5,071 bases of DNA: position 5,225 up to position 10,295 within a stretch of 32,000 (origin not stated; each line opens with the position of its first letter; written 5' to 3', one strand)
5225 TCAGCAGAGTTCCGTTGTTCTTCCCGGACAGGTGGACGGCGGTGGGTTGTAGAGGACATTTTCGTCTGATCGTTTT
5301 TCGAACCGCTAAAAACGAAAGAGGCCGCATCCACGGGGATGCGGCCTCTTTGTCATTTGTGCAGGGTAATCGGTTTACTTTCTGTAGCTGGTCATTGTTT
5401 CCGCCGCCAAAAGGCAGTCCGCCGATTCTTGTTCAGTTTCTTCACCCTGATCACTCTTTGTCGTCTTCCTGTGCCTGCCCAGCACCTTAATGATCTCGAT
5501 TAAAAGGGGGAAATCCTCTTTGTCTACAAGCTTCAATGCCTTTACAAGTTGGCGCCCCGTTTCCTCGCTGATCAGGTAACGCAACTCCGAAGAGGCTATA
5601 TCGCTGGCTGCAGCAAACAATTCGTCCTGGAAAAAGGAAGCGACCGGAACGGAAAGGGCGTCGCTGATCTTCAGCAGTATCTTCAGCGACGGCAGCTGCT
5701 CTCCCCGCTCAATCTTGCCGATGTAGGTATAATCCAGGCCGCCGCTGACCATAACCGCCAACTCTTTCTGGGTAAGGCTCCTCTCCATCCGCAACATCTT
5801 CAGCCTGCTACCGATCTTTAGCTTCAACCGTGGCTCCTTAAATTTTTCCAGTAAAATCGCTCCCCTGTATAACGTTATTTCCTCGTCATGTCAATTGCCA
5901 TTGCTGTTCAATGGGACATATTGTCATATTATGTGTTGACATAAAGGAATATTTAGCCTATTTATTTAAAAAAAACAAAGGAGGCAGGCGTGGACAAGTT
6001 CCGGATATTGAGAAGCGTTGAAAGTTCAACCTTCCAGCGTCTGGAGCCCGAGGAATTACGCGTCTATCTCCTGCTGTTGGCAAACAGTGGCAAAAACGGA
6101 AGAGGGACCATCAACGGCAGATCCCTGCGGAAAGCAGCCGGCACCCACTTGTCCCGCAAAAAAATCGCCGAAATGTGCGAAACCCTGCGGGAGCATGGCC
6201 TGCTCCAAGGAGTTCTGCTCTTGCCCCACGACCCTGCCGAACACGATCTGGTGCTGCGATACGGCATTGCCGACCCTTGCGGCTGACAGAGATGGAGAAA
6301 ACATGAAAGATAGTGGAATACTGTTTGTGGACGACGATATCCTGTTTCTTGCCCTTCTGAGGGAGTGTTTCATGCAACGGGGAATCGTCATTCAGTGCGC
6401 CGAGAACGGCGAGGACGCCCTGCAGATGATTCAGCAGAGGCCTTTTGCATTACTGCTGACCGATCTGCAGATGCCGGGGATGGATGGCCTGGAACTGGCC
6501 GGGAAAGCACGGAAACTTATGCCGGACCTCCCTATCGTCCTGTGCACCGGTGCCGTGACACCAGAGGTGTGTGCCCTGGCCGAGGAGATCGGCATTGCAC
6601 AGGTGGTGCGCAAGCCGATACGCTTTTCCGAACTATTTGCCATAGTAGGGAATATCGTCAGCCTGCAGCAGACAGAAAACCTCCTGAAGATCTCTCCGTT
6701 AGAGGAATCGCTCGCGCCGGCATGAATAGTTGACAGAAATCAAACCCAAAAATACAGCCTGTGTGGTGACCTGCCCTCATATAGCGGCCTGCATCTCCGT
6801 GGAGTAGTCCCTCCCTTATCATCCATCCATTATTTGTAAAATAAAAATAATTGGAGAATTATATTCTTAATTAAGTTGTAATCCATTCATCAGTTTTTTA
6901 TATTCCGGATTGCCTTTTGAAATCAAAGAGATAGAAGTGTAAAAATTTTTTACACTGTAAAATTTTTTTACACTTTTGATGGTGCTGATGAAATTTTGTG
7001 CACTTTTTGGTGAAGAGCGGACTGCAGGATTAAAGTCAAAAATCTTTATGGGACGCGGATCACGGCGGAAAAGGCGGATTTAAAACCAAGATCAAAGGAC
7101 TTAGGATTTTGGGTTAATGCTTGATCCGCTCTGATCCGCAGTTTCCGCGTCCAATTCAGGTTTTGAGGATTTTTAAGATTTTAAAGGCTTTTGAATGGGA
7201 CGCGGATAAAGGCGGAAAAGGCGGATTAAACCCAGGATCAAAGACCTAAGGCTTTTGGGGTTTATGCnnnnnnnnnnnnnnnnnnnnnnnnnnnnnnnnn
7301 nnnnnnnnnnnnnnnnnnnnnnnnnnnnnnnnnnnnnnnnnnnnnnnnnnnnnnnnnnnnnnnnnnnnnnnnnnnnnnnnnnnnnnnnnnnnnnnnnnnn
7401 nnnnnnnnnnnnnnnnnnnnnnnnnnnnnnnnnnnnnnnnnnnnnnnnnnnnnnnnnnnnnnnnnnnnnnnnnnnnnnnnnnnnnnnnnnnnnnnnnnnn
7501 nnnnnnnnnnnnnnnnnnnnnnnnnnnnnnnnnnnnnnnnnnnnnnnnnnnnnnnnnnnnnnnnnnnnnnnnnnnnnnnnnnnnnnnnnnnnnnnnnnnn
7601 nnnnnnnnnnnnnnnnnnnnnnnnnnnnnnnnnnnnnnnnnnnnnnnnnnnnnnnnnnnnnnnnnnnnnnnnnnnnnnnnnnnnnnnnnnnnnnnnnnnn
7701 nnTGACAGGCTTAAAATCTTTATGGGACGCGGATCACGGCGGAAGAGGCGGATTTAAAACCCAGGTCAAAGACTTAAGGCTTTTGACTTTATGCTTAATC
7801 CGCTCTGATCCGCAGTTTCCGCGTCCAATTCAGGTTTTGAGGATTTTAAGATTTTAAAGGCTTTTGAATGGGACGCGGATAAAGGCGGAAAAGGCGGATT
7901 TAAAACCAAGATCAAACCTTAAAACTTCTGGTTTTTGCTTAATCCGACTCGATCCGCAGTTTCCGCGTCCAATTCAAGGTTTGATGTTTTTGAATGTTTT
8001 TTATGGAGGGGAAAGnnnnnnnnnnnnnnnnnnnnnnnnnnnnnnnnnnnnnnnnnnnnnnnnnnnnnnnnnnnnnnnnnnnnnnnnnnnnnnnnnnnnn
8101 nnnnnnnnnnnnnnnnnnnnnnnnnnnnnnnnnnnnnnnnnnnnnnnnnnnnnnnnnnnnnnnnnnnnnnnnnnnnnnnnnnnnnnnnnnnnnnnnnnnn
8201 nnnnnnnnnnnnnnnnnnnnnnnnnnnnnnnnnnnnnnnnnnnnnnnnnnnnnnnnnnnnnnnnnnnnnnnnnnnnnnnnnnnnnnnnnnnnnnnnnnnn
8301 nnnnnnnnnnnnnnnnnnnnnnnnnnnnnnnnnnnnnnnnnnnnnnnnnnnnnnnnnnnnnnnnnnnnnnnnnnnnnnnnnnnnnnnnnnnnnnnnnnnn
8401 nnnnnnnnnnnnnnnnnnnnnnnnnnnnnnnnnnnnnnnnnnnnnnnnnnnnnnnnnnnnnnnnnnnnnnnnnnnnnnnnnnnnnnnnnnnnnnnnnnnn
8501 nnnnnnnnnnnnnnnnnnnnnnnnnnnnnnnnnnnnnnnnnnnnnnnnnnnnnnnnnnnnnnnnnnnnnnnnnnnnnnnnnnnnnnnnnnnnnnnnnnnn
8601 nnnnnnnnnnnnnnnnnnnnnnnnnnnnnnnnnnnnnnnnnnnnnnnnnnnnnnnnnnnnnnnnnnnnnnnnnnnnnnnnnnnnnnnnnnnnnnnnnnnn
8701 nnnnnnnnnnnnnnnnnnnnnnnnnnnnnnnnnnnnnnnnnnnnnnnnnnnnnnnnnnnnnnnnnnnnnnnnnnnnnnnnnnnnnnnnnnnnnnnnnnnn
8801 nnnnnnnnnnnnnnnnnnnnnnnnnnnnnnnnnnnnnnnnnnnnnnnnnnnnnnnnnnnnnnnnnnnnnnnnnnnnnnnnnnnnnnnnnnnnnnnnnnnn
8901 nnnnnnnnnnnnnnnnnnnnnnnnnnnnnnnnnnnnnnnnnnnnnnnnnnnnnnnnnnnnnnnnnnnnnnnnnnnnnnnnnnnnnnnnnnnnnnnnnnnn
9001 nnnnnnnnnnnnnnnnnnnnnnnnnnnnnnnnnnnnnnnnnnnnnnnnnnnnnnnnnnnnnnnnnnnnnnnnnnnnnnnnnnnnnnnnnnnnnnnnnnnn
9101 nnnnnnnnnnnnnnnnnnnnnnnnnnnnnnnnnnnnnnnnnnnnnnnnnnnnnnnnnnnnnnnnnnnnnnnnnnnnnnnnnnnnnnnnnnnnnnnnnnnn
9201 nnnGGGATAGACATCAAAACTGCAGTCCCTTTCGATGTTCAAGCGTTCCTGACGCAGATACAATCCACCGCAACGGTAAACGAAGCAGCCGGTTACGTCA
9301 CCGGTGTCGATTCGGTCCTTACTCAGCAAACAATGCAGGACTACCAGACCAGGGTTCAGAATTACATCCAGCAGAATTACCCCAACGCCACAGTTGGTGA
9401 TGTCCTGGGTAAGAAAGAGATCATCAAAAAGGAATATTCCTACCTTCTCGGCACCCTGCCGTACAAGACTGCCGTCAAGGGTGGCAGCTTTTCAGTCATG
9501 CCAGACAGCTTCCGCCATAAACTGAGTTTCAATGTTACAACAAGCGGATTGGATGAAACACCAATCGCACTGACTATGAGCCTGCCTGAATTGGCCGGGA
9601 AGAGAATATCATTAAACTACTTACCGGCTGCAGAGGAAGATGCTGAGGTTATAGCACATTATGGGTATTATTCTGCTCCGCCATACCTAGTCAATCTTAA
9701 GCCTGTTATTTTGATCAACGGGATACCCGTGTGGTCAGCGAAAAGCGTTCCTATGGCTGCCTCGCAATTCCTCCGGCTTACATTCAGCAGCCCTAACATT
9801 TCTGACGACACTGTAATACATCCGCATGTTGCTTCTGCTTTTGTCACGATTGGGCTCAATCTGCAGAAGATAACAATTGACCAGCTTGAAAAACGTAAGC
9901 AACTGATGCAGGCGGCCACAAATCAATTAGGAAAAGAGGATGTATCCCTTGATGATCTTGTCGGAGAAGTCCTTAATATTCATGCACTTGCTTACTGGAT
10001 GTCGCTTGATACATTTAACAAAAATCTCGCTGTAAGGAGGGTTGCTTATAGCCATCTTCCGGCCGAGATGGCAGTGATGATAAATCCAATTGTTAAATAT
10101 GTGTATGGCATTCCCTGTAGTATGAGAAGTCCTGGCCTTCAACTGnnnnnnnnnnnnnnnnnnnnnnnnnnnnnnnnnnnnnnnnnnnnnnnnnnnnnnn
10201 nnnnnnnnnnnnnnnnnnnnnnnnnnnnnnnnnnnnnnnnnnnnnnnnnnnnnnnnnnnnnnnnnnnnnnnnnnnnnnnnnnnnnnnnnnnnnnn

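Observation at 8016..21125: Candidate undescribed surface system: Cys-less transglutaminase-like protein, two low-GC membrane ORFs, a 2,673-aa CARDB/FG-GAP giant, and an adjacent membrane PilZ protein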

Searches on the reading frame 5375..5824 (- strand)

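Call 76: search_protein_families(library=pfam, proteins=[window:5375-5824:-], max_evalue=0.001)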
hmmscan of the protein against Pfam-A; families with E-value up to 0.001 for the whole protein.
window:5375-5824:- (149 aa): 3 families
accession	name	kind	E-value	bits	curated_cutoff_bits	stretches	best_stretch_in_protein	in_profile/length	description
PF01381.28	HTH_3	-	8.4e-12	45.4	23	1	8-62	1-53/55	Helix-turn-helix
PF13560.12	HTH_31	-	3.2e-07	31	27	1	4-61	2-58/64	Helix-turn-helix domain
PF12844.13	HTH_19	-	0.00044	20.5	30.2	1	5-59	1-53/64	Helix-turn-helix domain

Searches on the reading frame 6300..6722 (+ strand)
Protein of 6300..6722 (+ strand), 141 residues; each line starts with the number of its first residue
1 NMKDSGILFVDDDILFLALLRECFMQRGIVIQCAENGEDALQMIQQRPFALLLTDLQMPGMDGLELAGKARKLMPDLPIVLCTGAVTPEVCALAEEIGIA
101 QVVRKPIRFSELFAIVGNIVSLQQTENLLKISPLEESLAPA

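Call 76: search_protein_families(library=pfam, proteins=[window:6300-6722:+], max_evalue=0.001)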
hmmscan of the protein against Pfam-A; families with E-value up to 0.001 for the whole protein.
window:6300-6722:+ (141 aa): 1 family
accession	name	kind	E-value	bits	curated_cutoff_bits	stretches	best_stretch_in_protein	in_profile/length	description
PF00072.30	Response_reg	-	1.8e-23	83.3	30.2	1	7-116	1-110/111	Response regulator receiver domain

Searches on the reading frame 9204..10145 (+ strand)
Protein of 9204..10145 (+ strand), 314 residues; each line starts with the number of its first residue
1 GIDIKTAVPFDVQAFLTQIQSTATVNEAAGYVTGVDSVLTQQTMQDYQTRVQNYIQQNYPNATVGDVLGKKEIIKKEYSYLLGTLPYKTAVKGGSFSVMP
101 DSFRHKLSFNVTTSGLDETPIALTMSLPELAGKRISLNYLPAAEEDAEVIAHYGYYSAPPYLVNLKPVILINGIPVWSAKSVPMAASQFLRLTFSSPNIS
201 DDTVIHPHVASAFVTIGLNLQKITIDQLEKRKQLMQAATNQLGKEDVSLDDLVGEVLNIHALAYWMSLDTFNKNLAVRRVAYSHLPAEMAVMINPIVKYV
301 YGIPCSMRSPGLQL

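Call 41: search_protein_families(library=pfam, proteins=[window:9204-10145:+], max_evalue=10)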
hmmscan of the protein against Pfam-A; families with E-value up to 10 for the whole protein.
seq(314 aa): 0 families
